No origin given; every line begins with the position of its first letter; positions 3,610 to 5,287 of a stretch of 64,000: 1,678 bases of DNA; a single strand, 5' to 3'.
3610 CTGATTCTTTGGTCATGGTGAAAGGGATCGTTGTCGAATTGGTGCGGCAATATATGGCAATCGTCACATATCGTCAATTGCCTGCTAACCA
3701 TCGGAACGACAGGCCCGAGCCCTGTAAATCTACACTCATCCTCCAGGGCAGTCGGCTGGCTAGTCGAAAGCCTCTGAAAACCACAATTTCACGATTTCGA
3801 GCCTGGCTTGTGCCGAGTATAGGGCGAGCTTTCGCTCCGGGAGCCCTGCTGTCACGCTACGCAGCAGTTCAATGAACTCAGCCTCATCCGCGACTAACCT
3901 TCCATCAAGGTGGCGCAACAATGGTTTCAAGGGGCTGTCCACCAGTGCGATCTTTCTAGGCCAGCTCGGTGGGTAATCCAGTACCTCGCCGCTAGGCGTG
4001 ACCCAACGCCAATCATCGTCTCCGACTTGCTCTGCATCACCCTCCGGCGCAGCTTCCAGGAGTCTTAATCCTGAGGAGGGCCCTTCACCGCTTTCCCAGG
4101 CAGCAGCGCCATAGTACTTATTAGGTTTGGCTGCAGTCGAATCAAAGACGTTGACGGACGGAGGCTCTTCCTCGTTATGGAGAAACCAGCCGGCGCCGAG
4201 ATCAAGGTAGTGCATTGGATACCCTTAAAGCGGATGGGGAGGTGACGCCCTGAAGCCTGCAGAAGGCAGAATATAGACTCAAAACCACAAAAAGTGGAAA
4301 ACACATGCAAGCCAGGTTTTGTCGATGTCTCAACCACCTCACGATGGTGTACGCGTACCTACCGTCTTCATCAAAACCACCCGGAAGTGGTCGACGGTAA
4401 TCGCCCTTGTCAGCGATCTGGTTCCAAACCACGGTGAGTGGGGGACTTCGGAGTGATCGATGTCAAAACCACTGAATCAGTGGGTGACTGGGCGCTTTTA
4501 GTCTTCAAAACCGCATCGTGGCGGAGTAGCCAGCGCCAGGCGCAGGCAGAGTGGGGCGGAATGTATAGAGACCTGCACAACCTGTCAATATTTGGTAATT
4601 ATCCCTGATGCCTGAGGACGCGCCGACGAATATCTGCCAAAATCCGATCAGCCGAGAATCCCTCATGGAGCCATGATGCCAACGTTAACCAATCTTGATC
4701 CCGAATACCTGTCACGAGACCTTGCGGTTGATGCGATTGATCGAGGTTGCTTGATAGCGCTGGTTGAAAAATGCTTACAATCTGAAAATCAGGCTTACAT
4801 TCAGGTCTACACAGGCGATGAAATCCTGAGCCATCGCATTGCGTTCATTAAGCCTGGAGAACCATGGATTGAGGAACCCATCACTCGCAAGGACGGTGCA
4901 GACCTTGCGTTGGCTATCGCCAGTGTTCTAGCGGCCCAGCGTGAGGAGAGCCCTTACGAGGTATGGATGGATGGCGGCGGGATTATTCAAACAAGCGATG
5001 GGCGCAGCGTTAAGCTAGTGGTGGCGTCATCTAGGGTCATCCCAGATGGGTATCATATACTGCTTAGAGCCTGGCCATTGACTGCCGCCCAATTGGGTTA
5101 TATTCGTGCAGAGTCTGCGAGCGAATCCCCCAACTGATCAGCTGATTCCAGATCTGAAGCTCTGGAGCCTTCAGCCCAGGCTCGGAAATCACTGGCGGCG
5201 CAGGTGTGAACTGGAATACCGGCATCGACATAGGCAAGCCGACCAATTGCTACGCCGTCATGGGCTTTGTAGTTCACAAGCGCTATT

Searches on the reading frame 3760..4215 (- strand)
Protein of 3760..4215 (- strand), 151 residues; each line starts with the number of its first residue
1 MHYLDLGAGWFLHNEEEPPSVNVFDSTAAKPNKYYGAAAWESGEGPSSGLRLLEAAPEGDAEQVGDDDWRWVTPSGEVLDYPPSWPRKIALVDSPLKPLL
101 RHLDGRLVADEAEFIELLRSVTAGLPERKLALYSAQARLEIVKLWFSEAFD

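Call 7: search_protein_families(library=pfam, proteins=[window:3760-4215:-], max_evalue=0.01)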
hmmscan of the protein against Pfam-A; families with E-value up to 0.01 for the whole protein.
window:3760-4215:- (151 aa): 0 families

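Call 13: search_protein_families(library=ncbifam, proteins=[window:3760-4215:-], max_evalue=0.01)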
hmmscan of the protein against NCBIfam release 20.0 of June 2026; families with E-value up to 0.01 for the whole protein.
window:3760-4215:- (151 aa): 0 families

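Call 44: find_homologous_proteins(query=window:3760-4215:-)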
Query window:3760-4215:- (151 aa): 3 proteins with E <= 0.001 among 132 candidates.
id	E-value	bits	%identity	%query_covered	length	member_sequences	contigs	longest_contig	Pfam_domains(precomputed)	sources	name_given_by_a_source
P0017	1.2e-96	339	100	100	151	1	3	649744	-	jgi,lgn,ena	-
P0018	8.6e-82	291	85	100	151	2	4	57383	-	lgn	-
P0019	8.7e-82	291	87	99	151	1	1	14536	-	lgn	-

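Call 53: find_encoding_contigs(protein=P0019, flank=10000, max_places=2)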
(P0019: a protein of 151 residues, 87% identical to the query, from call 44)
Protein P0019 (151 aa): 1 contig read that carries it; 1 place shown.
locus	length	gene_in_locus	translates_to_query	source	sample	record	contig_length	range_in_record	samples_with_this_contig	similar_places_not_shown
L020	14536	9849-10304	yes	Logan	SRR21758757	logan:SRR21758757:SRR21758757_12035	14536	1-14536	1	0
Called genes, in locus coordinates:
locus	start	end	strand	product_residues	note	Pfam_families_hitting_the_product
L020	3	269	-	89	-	?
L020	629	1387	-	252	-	PF21790:OGG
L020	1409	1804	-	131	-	PF07205:DUF1413 (weak)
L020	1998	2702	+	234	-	-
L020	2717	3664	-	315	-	PF01068:DNA_ligase_A_M, PF04679:DNA_ligase_A_C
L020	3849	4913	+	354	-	-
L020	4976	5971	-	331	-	-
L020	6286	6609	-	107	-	-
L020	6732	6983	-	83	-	-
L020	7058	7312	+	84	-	-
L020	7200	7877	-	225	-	-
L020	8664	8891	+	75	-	-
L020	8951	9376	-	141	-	-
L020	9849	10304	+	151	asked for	-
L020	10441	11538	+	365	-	PF09611:Cas_Csy1 (faint)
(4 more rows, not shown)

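Call 54: find_encoding_contigs(protein=P0018, flank=10000, max_places=2)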
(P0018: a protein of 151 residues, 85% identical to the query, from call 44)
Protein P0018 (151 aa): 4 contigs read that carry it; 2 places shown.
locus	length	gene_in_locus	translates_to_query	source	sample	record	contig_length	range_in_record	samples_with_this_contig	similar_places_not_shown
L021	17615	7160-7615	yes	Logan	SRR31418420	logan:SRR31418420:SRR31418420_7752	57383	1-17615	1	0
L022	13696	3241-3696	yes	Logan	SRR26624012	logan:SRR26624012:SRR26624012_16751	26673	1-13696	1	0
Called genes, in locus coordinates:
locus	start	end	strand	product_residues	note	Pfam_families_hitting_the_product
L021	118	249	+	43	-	-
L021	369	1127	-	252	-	PF21790:OGG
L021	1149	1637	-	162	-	PF07205:DUF1413 (weak)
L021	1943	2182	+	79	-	-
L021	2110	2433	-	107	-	-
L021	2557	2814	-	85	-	-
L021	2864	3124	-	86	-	-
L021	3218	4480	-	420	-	PF01385:OrfB_IS605, PF07282:Cas12f1-like_TNB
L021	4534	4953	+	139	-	PF01797:Y1_Tnp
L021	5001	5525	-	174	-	-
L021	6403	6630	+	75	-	-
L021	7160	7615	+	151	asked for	-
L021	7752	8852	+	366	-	-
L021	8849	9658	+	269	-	PF09614:Cas_Csy2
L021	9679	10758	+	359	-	PF09615:Cas_Csy3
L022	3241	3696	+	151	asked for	-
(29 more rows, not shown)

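Call 123: search_protein_families(library=padloc, proteins=[window:3760-4215:-], max_evalue=0.01)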
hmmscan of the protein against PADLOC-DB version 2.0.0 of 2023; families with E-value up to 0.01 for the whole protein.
window:3760-4215:- (151 aa): 0 families

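Call 124: search_protein_families(library=phrogs, proteins=[window:3760-4215:-], max_evalue=0.01)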
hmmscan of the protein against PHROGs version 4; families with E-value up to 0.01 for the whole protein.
window:3760-4215:- (151 aa): 0 families

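Call 130: predict_structure(protein=window:3760-4215:-)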
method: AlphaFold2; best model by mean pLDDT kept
length: 151 residues; sequences in the alignment: 1
mean_pLDDT: 39.3   pTM: 0.25
mean pLDDT of the five models: 39.3, 38.5, 37.6, 34.6, 33.5
residues with pLDDT >= 90: 0; 70-90: 0; 50-70: 32; < 50: 119
segments of 3 or more residues with pLDDT < 50: 2-5, 9-60, 79-111, 128-151
pLDDT, mean of each block of 10 residues (from residue 1): 47 33 25 24 27 34 52 56 33 42 41 54 49 45 30 25
secondary structure, 60 per line:
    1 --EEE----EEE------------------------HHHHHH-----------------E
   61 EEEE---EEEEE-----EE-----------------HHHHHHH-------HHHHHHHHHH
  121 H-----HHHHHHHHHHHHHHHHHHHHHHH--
elements in order: E3-5 E10-12 H37-42 E60-64 E68-72 H97-103 H111-121 H127-149

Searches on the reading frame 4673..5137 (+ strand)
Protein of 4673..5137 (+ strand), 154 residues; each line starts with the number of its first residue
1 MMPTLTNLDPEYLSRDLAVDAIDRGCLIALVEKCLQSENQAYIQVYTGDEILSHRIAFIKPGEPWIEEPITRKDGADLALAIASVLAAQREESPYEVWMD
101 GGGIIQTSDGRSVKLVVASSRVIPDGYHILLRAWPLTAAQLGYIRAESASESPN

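Call 7: search_protein_families(library=pfam, proteins=[window:4673-5137:+], max_evalue=0.01)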
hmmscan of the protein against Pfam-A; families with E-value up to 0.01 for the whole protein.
window:4673-5137:+ (154 aa): 0 families

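Call 13: search_protein_families(library=ncbifam, proteins=[window:4673-5137:+], max_evalue=0.01)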
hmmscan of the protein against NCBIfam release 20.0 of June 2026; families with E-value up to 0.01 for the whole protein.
window:4673-5137:+ (154 aa): 0 families

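Call 52: find_homologous_proteins(query=window:4673-5137:+)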
Query window:4673-5137:+ (154 aa): 2 proteins with E <= 0.001 among 59 candidates.
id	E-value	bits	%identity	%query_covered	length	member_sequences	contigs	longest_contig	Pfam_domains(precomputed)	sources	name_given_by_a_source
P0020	4.5e-95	333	100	99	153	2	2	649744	-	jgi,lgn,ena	-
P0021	7.8e-74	264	84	92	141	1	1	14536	-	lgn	-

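Call 123: search_protein_families(library=padloc, proteins=[window:4673-5137:+], max_evalue=0.01)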
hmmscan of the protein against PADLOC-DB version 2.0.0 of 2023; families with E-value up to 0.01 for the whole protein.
window:4673-5137:+ (154 aa): 0 families

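Call 124: search_protein_families(library=phrogs, proteins=[window:4673-5137:+], max_evalue=0.01)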
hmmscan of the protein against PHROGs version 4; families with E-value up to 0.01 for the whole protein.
window:4673-5137:+ (154 aa): 0 families
